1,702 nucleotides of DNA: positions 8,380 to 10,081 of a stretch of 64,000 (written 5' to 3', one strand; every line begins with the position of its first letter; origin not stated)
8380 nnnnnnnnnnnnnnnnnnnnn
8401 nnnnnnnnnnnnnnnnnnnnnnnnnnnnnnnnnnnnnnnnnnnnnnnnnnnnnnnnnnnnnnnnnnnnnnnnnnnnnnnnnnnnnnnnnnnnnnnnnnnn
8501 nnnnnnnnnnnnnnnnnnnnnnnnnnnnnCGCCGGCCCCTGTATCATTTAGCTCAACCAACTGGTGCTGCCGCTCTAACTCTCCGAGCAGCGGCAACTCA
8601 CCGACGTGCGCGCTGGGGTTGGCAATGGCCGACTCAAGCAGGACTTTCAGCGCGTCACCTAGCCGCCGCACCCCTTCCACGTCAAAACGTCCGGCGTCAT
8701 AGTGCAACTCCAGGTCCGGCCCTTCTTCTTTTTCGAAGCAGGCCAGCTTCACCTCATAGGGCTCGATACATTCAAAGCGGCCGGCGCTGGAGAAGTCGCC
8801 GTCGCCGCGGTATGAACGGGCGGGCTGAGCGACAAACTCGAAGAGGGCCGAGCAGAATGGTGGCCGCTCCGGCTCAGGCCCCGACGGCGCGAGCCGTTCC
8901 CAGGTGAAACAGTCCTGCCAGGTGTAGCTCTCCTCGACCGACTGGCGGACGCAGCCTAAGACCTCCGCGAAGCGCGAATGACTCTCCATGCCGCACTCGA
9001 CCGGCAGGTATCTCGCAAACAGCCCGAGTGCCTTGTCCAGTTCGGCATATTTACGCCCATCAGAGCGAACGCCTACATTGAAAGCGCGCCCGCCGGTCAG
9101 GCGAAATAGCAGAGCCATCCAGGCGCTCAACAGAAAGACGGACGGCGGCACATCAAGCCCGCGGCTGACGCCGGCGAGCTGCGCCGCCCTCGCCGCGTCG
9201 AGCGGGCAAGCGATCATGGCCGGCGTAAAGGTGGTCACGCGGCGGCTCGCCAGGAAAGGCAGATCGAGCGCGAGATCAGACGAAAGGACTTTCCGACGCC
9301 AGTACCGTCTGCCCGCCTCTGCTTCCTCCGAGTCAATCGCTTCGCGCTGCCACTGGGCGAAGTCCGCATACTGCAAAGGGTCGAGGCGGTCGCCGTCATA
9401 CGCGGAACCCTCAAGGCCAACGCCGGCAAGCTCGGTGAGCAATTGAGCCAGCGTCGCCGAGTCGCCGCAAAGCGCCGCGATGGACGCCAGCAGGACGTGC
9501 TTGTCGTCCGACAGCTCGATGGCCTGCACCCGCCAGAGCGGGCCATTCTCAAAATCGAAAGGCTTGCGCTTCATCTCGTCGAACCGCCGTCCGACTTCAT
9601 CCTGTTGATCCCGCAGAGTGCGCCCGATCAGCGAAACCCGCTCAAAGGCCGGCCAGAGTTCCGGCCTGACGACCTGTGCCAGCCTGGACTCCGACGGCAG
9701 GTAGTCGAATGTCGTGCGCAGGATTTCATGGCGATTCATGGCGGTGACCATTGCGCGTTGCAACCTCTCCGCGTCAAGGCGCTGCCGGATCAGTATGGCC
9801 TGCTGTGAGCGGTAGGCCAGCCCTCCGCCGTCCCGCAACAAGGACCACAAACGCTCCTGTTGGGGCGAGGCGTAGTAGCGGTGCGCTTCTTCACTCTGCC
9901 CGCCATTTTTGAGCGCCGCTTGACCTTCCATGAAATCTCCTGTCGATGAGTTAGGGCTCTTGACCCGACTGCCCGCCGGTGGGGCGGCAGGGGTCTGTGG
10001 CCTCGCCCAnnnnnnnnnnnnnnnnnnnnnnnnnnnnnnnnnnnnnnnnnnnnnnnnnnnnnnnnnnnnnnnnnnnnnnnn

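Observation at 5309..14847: Unusual priming logic: FAAL-ACP-C followed by a stand-alone FkbH-like protein and a first module whose C domain has AAxxxDS instead of HHxxxDG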

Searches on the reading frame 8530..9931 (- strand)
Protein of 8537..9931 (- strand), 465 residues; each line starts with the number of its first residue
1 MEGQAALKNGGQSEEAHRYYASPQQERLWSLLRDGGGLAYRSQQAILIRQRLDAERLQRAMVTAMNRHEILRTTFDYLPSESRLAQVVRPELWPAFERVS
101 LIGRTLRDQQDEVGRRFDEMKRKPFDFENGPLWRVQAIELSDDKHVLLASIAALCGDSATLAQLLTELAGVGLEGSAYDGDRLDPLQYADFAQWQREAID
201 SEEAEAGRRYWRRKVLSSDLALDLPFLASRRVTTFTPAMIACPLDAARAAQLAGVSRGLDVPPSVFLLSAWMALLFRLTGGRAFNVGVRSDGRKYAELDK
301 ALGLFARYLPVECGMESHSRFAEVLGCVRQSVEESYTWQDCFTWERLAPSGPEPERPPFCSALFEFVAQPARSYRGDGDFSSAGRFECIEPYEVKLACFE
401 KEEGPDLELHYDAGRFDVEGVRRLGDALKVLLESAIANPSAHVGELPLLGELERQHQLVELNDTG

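Call 19: find_homologous_proteins(query=window:8537-9931:-)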
Query seq(465 aa) (465 aa): 103 proteins with E <= 0.001 among 8000 candidates.
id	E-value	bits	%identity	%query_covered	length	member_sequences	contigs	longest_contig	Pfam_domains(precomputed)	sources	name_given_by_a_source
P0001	6.4e-88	314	37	95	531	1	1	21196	PF00668.26,PF00501.35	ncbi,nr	ncbi:MAG: AMP-binding protein, partial [Nostoc indistinguendum CM1-VF10]|nr:AMP-binding protein [Nos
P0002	2.3e-76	276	35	96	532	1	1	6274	PF00668.26,PF00501.35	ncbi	ncbi:MAG TPA: condensation domain-containing protein, partial [Coleofasciculaceae cyanobacterium]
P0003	4.4e-76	275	34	95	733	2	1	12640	PF00668.26,PF00501.35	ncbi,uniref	ncbi:non-ribosomal peptide synthetase [Nostoc sp.]|uniref:non-ribosomal peptide synthetase n=1 Tax=N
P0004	2.7e-75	272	35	95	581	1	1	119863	PF00668.26,PF00501.35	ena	-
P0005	1.1e-74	270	36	95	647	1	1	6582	PF00668.26,PF00501.35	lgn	-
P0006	2.9e-74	269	36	92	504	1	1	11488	PF00668.26,PF00501.35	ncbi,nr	ncbi:MAG TPA: condensation domain-containing protein, partial [Nostocaceae cyanobacterium]|nr:conden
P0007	6.6e-74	268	34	100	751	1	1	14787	PF00668.26,PF00501.35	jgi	jgi:non-ribosomal peptide synthetase component F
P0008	3.9e-70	255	34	97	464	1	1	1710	PF00668.26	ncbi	ncbi:MAG TPA: condensation domain-containing protein, partial [Oculatellaceae cyanobacterium]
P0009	1.3e-68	250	34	96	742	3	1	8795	PF00668.26,PF00501.35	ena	-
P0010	5.0e-67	245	34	98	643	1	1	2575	PF00668.26,PF00501.35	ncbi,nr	ncbi:MAG: AMP-binding protein, partial [Blastocatellia bacterium]|nr:AMP-binding protein [Blastocate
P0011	8.6e-65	238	35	97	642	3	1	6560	PF00668.26,PF00501.35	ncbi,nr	ncbi:MAG TPA: condensation domain-containing protein, partial [Pyrinomonadaceae bacterium]|nr:conden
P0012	1.6e-64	237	33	97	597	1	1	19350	PF00668.26,PF00501.35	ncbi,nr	ncbi:MAG TPA: condensation domain-containing protein, partial [Blastocatellia bacterium]|nr:condensa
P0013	4.9e-63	232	33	96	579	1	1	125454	PF00668.26,PF00501.35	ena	-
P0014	2.0e-62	230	35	95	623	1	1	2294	PF00668.26,PF00501.35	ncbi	ncbi:MAG TPA: condensation domain-containing protein, partial [Pyrinomonadaceae bacterium]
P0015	1.1e-59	221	32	97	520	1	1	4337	PF00668.26,PF00501.35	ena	-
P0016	1.5e-58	217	32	99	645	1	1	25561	PF00668.26,PF00501.35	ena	-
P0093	1.0e-12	66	30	51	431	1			PF00668.26,PF13469.13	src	-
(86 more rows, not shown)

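Call 24: find_encoding_contigs(protein=P0001, flank=10000, max_places=3)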
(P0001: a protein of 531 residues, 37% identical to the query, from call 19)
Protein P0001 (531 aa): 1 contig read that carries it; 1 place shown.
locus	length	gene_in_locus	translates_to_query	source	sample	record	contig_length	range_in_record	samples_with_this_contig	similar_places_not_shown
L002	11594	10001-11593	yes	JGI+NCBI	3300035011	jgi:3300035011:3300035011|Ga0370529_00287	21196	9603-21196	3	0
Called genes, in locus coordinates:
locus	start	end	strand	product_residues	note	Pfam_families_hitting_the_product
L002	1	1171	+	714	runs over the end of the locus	PF00501:AMP-binding, PF23024:AMP-dom_DIP2-like, PF00550:PP-binding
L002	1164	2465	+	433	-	PF00067:p450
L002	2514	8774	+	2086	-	PF00109:ketoacyl-synt, PF02801:Ketoacyl-synt_C, PF16197:KAsynt_C_assoc, PF22336:RhiE-like_linker, PF22621:CurL-like_PKS_C, PF00698:Acyl_transf_1, PF21394:Beta-ketacyl_N, PF22953:SpnB_Rossmann, +7 more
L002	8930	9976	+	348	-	PF02668:TauD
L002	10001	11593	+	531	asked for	PF00668:Condensation, PF00501:AMP-binding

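Call 33: find_encoding_contigs(protein=P0012, flank=10000, max_places=3)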
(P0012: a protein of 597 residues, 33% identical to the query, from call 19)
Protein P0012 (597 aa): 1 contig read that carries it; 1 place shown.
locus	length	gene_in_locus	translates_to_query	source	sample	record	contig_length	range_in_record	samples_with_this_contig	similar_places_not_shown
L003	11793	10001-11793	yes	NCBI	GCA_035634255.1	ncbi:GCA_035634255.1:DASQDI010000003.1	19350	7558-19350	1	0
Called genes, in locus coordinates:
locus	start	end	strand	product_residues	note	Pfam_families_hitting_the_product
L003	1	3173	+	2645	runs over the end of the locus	PF00668:Condensation, PF00501:AMP-binding, PF00550:PP-binding, PF00668:Condensation, PF00501:AMP-binding, PF13193:AMP-binding_C, PF00550:PP-binding, PF00668:Condensation, +1 more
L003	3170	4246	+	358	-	PF02668:TauD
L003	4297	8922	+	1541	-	PF00668:Condensation, PF00501:AMP-binding, PF13193:AMP-binding_C, PF00550:PP-binding, PF00668:Condensation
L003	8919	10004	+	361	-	PF02668:TauD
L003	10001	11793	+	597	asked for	PF00668:Condensation, PF00501:AMP-binding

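Call 56: find_encoding_contigs(protein=P0013, flank=8000, max_places=1)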
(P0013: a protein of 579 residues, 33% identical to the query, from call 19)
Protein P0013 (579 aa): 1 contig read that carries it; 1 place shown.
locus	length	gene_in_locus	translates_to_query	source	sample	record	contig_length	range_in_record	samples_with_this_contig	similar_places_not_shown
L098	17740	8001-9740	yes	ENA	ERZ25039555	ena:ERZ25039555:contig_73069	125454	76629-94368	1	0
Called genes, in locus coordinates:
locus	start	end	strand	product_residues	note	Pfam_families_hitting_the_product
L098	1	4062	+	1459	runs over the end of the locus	PF00109:ketoacyl-synt, PF02801:Ketoacyl-synt_C, PF16197:KAsynt_C_assoc, PF22336:RhiE-like_linker, PF22621:CurL-like_PKS_C, PF00698:Acyl_transf_1, PF21394:Beta-ketacyl_N, PF08659:KR, +2 more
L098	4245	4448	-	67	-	-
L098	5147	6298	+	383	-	PF00668:Condensation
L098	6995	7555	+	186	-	PF13469:Sulfotransfer_3 (weak)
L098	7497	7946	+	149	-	-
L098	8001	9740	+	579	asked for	PF00668:Condensation, PF00501:AMP-binding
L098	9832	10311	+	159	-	PF00501:AMP-binding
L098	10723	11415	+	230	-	PF13193:AMP-binding_C (weak), PF00550:PP-binding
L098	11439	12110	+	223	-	PF00668:Condensation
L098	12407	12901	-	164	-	-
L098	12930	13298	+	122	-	PF00501:AMP-binding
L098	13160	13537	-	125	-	-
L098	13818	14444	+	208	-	-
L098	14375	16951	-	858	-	PF02687:FtsX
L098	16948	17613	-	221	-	PF00005:ABC_tran, PF13304:AAA_21 (faint)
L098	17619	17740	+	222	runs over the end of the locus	PF25182:NonGDSL, PF00657:Lipase_GDSL, PF13472:Lipase_GDSL_2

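Call 57: find_encoding_contigs(protein=P0016, flank=8000, max_places=1)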
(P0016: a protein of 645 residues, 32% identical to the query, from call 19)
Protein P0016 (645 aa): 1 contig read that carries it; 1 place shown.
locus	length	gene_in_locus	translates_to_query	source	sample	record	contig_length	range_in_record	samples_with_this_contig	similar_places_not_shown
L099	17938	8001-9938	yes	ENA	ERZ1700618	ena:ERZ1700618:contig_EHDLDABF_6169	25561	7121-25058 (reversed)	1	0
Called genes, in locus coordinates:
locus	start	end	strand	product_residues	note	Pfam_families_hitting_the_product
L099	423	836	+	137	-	PF00501:AMP-binding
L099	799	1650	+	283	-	PF00501:AMP-binding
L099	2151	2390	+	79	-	PF00550:PP-binding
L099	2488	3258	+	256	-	PF00668:Condensation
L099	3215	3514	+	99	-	PF00668:Condensation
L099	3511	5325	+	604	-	PF00668:Condensation, PF00501:AMP-binding, PF13193:AMP-binding_C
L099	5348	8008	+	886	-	PF00550:PP-binding, PF00668:Condensation, PF02668:TauD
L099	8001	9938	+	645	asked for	PF00668:Condensation, PF00501:AMP-binding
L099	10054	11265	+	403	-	PF00501:AMP-binding, PF13193:AMP-binding_C, PF00550:PP-binding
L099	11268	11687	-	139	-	PF02261:Asp_decarbox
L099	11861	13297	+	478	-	PF00668:Condensation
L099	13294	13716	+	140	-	PF00501:AMP-binding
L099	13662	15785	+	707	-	PF00501:AMP-binding, PF00550:PP-binding, PF00668:Condensation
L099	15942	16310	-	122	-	-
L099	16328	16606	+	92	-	-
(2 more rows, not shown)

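Call 59: search_solved_structures(query=A2, max_evalue=0.00001)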
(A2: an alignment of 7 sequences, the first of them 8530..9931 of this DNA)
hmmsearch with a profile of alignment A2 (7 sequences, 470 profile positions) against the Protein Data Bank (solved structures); distinct sequences matched with E-value up to 0.00001: 62 (the best 60 are shown).
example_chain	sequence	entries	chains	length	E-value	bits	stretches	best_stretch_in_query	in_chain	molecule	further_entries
6oyf_A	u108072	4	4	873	2e-64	221.1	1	21-468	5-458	Txo1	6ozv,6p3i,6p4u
6p1j_A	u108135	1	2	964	9.1e-62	212.4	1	16-468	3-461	Txo2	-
8hlk_A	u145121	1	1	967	4.6e-55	190.3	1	8-470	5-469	Microcystin synthetase B (Fragment)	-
9rde_A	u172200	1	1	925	9.5e-53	182.7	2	21-457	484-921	Bacitracin synthase 3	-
9lcq_A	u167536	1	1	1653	1e-52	182.6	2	14-469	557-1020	PvdL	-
9up2_A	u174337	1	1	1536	1.4e-52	182.2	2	14-469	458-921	PvdL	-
9lcp_A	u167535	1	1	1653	1.5e-52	182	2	14-469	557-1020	PvdL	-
9lco_A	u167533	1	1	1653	1.5e-52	182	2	14-469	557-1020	PvdL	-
5u89_A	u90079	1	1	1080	2.3e-51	178.1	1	19-460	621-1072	Amino acid adenylation domain protein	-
2jgp_A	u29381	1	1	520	4.6e-51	177.1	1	15-450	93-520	TYROCIDINE SYNTHETASE 3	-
4tx2_B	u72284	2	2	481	5.2e-45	157.1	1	21-455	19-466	Non-ribosomal peptide synthetase | Peptide synthetase, module 7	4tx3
8qnf_A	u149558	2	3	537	3.4e-43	151.2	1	20-457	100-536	Condensation domain TomBC from the Tomaymycin non-ribosomal peptide synthetase | Tomaymycin non-ribosomal peptide synthetase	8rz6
8xjz_C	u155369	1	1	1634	1.4e-42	149.2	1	20-465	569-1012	Peptide synthetase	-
9bfd_B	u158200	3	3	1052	8.5e-42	146.6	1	12-469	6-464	Tyrocidine synthase 2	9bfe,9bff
9be3_A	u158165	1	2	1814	9.8e-42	146.4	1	13-469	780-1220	Linear gramicidin synthase subunit A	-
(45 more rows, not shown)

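Call 67: search_protein_families(library=pfam, proteins=[L098:6995-7555:+, L098:7497-7946:+, P0093], max_evalue=0.01)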
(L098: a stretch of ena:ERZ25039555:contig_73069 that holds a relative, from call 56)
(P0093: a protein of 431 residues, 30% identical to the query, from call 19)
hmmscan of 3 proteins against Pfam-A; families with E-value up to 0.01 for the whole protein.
L098:6995-7555:+ (186 aa): 1 family
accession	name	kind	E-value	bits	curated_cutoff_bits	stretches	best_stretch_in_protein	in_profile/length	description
PF13469.12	Sulfotransfer_3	-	2.9e-07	31.4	27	1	32-168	1-144/216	Sulfotransferase family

L098:7497-7946:+ (149 aa): 2 families
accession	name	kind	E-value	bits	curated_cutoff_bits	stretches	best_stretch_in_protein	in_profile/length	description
PF00685.33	Sulfotransfer_1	-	7.1e-05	22.8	22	1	30-80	132-182/255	Sulfotransferase domain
PF05013.17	FGase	-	0.0062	17.1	28.9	0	66-121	67-122/219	N-formylglutamate amidohydrolase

P0093 (431 aa): 2 families
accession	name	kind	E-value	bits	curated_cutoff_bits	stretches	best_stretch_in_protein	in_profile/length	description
PF00668.25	Condensation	-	4.3e-66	223.9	30.6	1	184-429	6-252/456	Condensation domain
PF13469.12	Sulfotransfer_3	-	2.6e-09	38.1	27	1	2-89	128-216/216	Sulfotransferase family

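Call 76: predict_structure(alignment_id=A1)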
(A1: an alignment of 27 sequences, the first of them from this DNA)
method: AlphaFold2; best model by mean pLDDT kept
length: 465 residues; sequences in the alignment: 27
mean_pLDDT: 86.4   pTM: 0.88
mean pLDDT of the five models: 86.4, 86.3, 84.4, 84.0, 83.4
residues with pLDDT >= 90: 271; 70-90: 139; 50-70: 34; < 50: 21
segments of 3 or more residues with pLDDT < 50: 1-14, 179-181
pLDDT, mean of each block of 10 residues (from residue 1): 37 64 91 81 91 84 90 88 88 89 95 94 90 94 93 94 81 54 81 90 88 77 83 88 92 95 97 95 92 91 95 92 97 94 74 65 87 67 90 94 89 94 96 96 94 87 75
secondary structure, 60 per line:
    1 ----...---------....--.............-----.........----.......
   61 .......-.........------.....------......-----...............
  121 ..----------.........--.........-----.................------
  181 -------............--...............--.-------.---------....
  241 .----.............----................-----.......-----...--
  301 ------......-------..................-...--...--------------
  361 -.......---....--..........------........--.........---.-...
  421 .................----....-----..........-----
elements in order: E17-20 H23-35 E41-49 H54-67 H69-72 E73-77 E84-88 E95-100 H106-122 E133-141 E144-152 H158-174 H188-199 H202-216 E237-241 H246-258 H263-278 E284-290 E307-312 H321-337 E362-368 E372-375 E378-387 E394-401 E404-412 H418-437 H451-460

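Call 79: fold_search(model_id=the predicted structure, library=pdb)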
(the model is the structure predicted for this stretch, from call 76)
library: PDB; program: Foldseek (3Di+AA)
matches with E <= 10: 595; with E <= 0.001: 230
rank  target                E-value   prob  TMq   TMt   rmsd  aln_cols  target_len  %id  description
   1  6p1j_A                1.4e-37  1.00  0.81  0.41   4.1       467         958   25  The structure of condensation and adenylation domains of teixobactin-producing nonribosomal peptide synthetase Txo2 se (released 2019-05-29)
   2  6p1j_B                5.6e-37  1.00  0.80  0.41   4.1       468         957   26  The structure of condensation and adenylation domains of teixobactin-producing nonribosomal peptide synthetase Txo2 se (released 2019-05-29)
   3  2jgp                  4.1e-35  1.00  0.76  0.69   3.8       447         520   22  Structure of the TycC5-6 PCP-C bidomain of the tyrocidine synthetase TycC (released 2007-10-30)
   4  6p4u                  2.1e-34  1.00  0.77  0.44   4.9       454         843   27  The structure of condensation and adenylation domains of teixobactin-producing nonribosomal peptide synthetase Txo1 seri (released 2019-06-12)
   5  6oyf                  4.1e-34  1.00  0.79  0.44   4.6       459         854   27  The structure of condensation and adenylation domains of teixobactin-producing nonribosomal peptide synthetase Txo1 seri (released 2019-05-29)
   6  6ozv                  1.0e-33  1.00  0.76  0.44   5.2       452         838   27  The structure of condensation and adenylation domains of teixobactin-producing nonribosomal peptide synthetase Txo1 seri (released 2019-05-29)
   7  8z0r_B                8.9e-33  1.00  0.75  0.78   4.8       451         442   22  Cryo-EM structure of tetramer HtmB2-CT (released 2025-03-19)
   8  6p3i                  1.3e-32  1.00  0.75  0.44   4.7       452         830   26  The structure of condensation and adenylation domains of teixobactin-producing nonribosomal peptide synthetase Txo1 seri (released 2019-06-05)
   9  6mg0_B                1.8e-32  1.00  0.79  0.23   4.0       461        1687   22  Crystal structure of a 5-domain construct of LgrA in the thiolation state (released 2019-11-20)
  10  8rz6_B                3.4e-32  1.00  0.79  0.83   3.8       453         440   22  SeMet derivative structure of the condensation domain TomBC from the Tomaymycin non-ribosomal peptide synthetase (released 2024-06-26)
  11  8z0q_C                3.4e-32  1.00  0.74  0.78   4.8       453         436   21  Cryo-EM structure of dimer HtmB2-CT (released 2025-03-19)
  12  8qnf                  4.3e-32  1.00  0.81  0.84   3.8       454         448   22  Crystal structure of the Condensation domain TomBC from the Tomaymycin non-ribosomal peptide synthetase (released 2024-06-26)
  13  6ad3                  7.9e-32  1.00  0.79  0.81   4.1       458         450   22  Structural characterization of the condensation domain from Monacolin K polyketide synthase MokA (released 2019-04-03)
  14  9be3_A                1.0e-31  1.00  0.77  0.22   5.0       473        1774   21  The pre-condensation state of the dimodular NRPS protein LgrA (released 2024-11-20)
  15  8rz6_A                1.2e-31  1.00  0.80  0.84   3.6       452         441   21  SeMet derivative structure of the condensation domain TomBC from the Tomaymycin non-ribosomal peptide synthetase (released 2024-06-26)
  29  4tx3_B                2.3e-30  1.00  0.78  0.79   3.8       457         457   23  Complex of the X-domain and OxyB from Teicoplanin Biosynthesis (released 2015-02-04)
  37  4tx2                  6.9e-30  1.00  0.79  0.81   3.5       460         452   24  Crystal structure of the X-domain from teicoplanin biosynthesis (released 2015-02-04)
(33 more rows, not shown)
